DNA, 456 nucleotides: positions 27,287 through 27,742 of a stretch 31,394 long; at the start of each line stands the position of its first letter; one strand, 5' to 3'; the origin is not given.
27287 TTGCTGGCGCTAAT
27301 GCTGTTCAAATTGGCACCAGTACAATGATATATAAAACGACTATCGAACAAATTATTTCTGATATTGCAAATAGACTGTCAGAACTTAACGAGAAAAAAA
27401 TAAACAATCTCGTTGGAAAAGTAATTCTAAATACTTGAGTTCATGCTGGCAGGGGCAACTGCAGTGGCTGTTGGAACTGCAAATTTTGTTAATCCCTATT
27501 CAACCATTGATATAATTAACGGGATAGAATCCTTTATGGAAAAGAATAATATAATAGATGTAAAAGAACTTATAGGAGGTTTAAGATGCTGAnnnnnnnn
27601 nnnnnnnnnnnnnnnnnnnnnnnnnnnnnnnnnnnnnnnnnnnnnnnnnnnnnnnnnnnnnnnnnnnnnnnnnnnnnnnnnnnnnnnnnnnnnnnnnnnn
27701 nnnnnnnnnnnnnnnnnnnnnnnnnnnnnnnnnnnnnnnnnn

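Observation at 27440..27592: Relic 3' end of a displaced pyrD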

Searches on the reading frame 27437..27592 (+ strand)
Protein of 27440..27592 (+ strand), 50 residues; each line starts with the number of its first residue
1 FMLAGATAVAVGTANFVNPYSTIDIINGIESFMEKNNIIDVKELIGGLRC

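Call 5: search_protein_families(library=pfam, proteins=[window:27440-27592:+], max_evalue=0.01)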
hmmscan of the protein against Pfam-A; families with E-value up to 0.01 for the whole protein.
window:27440-27592:+ (50 aa): 1 family
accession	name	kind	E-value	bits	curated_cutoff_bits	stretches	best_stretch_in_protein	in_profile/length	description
PF01180.27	DHO_dh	-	0.00082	19.1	27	1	2-33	259-291/291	Dihydroorotate dehydrogenase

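Call 7: find_homologous_proteins(query=window:27440-27589:+, max_evalue=0.001)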
Query seq(50 aa) (50 aa): 64 proteins with E <= 0.001 among 68 candidates.
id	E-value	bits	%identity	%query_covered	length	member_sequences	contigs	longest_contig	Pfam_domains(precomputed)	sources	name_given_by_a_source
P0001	9.7e-24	98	100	98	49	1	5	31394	-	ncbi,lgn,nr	ncbi:MAG: hypothetical protein HY755_00150 [Nitrospirae bacterium]|nr:hypothetical protein [Nitrospi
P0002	1.7e-16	76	78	98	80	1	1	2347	PF01180.28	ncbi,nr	ncbi:MAG: hypothetical protein KJ739_07670, partial [Nitrospinae bacterium]|nr:hypothetical protein 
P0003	5.1e-14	68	66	100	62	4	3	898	PF01180.28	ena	-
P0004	1.7e-13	66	69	98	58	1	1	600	-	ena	-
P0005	5.6e-13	65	68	100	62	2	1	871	PF01180.28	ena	-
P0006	7.0e-13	64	66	100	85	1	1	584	PF03060.22,PF01180.28,PF00977.28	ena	-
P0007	2.1e-12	63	64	100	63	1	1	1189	PF01180.28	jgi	jgi:dihydroorotate dehydrogenase (NAD+) catalytic subunit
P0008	2.1e-12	63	62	100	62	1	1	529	PF01180.28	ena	-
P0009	2.1e-12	63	62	100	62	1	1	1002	PF01180.28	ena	-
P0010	2.3e-12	63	64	100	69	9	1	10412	PF01180.28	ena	-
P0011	2.3e-12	63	60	100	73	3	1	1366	PF01180.28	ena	-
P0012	2.5e-12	63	63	98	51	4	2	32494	-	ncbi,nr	ncbi:MAG TPA: dihydroorotate dehydrogenase, partial [Gordonibacter urolithinfaciens]|nr:dihydroorota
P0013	2.8e-12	63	61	98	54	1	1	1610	PF01180.28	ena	-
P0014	3.1e-12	62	62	100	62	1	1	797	PF01180.28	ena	-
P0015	3.6e-12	62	68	100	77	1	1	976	PF01180.28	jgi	jgi:dihydroorotate dehydrogenase (NAD+) catalytic subunit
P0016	4.4e-12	62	64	100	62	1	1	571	PF01180.28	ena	-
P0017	5.4e-12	62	62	100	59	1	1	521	PF01180.28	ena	-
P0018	7.0e-12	61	64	100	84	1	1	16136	PF03060.22,PF01180.28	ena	-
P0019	8.2e-12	61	61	98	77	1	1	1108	PF03060.22,PF01180.28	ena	-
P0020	9.7e-12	61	69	96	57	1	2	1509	PF01180.28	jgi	-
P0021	1.2e-11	61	62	100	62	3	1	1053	PF01180.28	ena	-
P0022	1.3e-11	60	69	96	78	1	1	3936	PF03060.22,PF01180.28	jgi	jgi:dihydroorotate dehydrogenase (NAD+) catalytic subunit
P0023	1.4e-11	60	67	96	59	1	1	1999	PF01180.28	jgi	jgi:dihydroorotate dehydrogenase (NAD+) catalytic subunit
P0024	1.5e-11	60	62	100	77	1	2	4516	PF01180.28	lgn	-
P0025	1.9e-11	60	62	100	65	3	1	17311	PF01180.28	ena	-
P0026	1.9e-11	60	62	100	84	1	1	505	PF01180.28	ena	-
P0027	2.0e-11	60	62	100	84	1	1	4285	PF03060.22,PF01180.28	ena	-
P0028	2.0e-11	60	62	100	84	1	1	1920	PF03060.22,PF01180.28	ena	-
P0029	2.1e-11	60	60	100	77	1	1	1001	PF01180.28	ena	-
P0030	2.2e-11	60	62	100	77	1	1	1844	PF03060.22,PF01180.28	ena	-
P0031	2.5e-11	60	62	100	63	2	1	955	PF01180.28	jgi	jgi:dihydroorotate dehydrogenase (NAD+) catalytic subunit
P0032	2.7e-11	59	64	100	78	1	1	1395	PF03060.22,PF01180.28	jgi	jgi:dihydroorotate dehydrogenase (NAD+) catalytic subunit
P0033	7.1e-11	58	60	100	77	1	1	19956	PF03060.22,PF01180.28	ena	-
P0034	1.2e-10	57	65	92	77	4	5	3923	PF01180.28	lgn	-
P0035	1.3e-10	57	60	100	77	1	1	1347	PF01180.28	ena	-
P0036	2.6e-10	56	59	92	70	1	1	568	PF01180.28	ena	-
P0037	2.9e-10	56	62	100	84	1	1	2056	PF03060.22,PF01180.28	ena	-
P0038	3.3e-10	56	59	98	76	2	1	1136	PF03060.22,PF01180.28,PF00977.28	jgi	jgi:dihydroorotate dehydrogenase (NAD+) catalytic subunit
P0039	5.3e-10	55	55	98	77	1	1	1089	PF03060.22,PF01180.28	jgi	jgi:dihydroorotate dehydrogenase (NAD+) catalytic subunit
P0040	7.1e-10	55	59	98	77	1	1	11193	PF01180.28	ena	-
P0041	8.1e-10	55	57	98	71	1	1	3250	PF01180.28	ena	-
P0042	1.0e-9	55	57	98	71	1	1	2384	PF01180.28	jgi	-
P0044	1.6e-9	54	61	98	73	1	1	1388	PF01180.28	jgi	jgi:dihydroorotate dehydrogenase (NAD+) catalytic subunit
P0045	1.9e-9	54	58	96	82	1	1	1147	PF01180.28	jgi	-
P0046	1.9e-9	54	63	92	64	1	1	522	PF01180.28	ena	-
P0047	1.9e-9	54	62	100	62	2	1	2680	PF01180.28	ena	-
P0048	3.9e-9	53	62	100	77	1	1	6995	PF03060.22,PF01180.28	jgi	-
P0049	5.3e-9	52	58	100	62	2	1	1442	PF01180.28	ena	-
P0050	1.1e-8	51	63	96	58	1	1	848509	PF01180.28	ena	-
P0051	2.0e-8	51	59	92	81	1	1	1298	PF03060.22,PF01180.28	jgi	jgi:dihydroorotate dehydrogenase (NAD+) catalytic subunit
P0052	2.8e-8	50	54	96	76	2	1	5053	PF03060.22,PF01180.28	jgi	-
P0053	2.8e-8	50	52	100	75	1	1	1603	PF01180.28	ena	-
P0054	3.3e-8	50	57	98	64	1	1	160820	PF01180.28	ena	-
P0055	5.0e-8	49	57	92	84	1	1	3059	PF03060.22,PF01180.28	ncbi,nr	ncbi:MAG TPA: nitronate monooxygenase, partial [Nitrospirota bacterium]|nr:nitronate monooxygenase [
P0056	7.3e-8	49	54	92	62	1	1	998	PF01180.28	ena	-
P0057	9.5e-8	49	57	98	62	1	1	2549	PF01180.28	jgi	jgi:dihydroorotate dehydrogenase (NAD+) catalytic subunit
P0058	1.0e-7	48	54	92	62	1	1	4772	PF01180.28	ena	-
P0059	3.2e-7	47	59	92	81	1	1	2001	PF03060.22,PF01180.28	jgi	jgi:dihydroorotate dehydrogenase (NAD+) catalytic subunit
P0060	4.9e-7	46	49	98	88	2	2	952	PF03060.22,PF01180.28,PF00977.28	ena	-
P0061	5.3e-7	46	55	98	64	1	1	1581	PF01180.28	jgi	-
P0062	2.4e-6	44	55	98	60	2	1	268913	PF01180.28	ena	-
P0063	1.4e-5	42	54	92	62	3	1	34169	PF01180.28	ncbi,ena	-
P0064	4.3e-4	37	68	62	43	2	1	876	PF01180.28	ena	-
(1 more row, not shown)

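Call 14: find_encoding_contigs(protein=P0001, flank=10000, max_places=10)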
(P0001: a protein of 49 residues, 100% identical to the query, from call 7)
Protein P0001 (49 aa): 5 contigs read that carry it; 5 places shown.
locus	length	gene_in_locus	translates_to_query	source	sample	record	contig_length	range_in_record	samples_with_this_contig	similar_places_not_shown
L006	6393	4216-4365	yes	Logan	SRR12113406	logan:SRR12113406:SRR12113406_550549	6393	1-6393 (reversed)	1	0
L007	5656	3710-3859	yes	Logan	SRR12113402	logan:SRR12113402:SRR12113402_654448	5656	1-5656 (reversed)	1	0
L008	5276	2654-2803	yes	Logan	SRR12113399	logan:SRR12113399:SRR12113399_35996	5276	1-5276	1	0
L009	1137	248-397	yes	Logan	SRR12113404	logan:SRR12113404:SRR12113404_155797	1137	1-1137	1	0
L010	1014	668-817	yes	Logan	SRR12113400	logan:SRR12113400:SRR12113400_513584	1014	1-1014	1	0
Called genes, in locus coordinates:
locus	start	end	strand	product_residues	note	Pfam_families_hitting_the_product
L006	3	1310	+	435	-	?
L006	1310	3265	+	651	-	PF00175:NAD_binding_1 (faint), PF10418:DHODB_Fe-S_bind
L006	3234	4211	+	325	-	PF01070:FMN_dh (faint), PF01180:DHO_dh, PF01207:Dus (faint)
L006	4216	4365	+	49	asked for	-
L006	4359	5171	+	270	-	PF01887:SAM_HAT_N, PF20257:SAM_HAT_C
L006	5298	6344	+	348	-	PF01476:LysM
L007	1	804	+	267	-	?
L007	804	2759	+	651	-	PF00175:NAD_binding_1 (faint), PF10418:DHODB_Fe-S_bind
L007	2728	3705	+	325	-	PF01070:FMN_dh (faint), PF01180:DHO_dh, PF01207:Dus (faint)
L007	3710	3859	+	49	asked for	-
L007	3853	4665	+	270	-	PF01887:SAM_HAT_N, PF20257:SAM_HAT_C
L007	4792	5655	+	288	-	?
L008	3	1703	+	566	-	?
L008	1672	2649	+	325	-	PF01070:FMN_dh (faint), PF01180:DHO_dh, PF01207:Dus (faint)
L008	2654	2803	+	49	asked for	-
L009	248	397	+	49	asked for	-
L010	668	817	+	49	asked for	-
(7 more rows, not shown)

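Call 15: find_encoding_contigs(protein=P0002, flank=5000, max_places=4)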
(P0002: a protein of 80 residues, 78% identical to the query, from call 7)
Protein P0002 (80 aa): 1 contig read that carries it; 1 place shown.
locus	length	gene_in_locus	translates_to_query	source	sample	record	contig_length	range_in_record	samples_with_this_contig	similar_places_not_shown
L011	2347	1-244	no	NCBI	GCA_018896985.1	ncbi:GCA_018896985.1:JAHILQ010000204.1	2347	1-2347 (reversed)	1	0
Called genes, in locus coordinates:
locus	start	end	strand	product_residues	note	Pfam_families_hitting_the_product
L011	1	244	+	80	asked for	PF01180:DHO_dh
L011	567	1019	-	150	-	PF00583:Acetyltransf_1, PF13673:Acetyltransf_10, PF13508:Acetyltransf_7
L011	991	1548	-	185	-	PF01558:POR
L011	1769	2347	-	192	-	PF02775:TPP_enzyme_C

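Call 32: find_encoding_contigs(protein=P0004, flank=5000, max_places=4)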
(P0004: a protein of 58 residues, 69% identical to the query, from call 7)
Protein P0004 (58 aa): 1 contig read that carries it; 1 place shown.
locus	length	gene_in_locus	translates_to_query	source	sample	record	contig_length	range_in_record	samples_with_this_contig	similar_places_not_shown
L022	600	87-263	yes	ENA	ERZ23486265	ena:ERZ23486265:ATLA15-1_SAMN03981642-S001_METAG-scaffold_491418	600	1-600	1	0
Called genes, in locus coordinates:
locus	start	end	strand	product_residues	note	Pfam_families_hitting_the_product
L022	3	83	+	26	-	?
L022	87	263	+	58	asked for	-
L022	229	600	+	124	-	?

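Call 82: search_solved_structures(query=window:27437-27589:+, max_evalue=0.01, show_alignments=2)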
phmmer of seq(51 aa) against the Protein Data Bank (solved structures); distinct sequences matched with E-value up to 0.01: 3.
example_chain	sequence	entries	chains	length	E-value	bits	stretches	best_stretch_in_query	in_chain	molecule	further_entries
1ep1_A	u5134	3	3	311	6.1e-05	25.9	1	2-46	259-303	DIHYDROOROTATE DEHYDROGENASE B (PYRD SUBUNIT)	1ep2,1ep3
5ue9_A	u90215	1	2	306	0.00011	25.1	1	2-46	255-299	Dihydroorotate dehydrogenase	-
5ksw_A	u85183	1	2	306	0.00011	25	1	2-46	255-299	Dihydroorotate dehydrogenase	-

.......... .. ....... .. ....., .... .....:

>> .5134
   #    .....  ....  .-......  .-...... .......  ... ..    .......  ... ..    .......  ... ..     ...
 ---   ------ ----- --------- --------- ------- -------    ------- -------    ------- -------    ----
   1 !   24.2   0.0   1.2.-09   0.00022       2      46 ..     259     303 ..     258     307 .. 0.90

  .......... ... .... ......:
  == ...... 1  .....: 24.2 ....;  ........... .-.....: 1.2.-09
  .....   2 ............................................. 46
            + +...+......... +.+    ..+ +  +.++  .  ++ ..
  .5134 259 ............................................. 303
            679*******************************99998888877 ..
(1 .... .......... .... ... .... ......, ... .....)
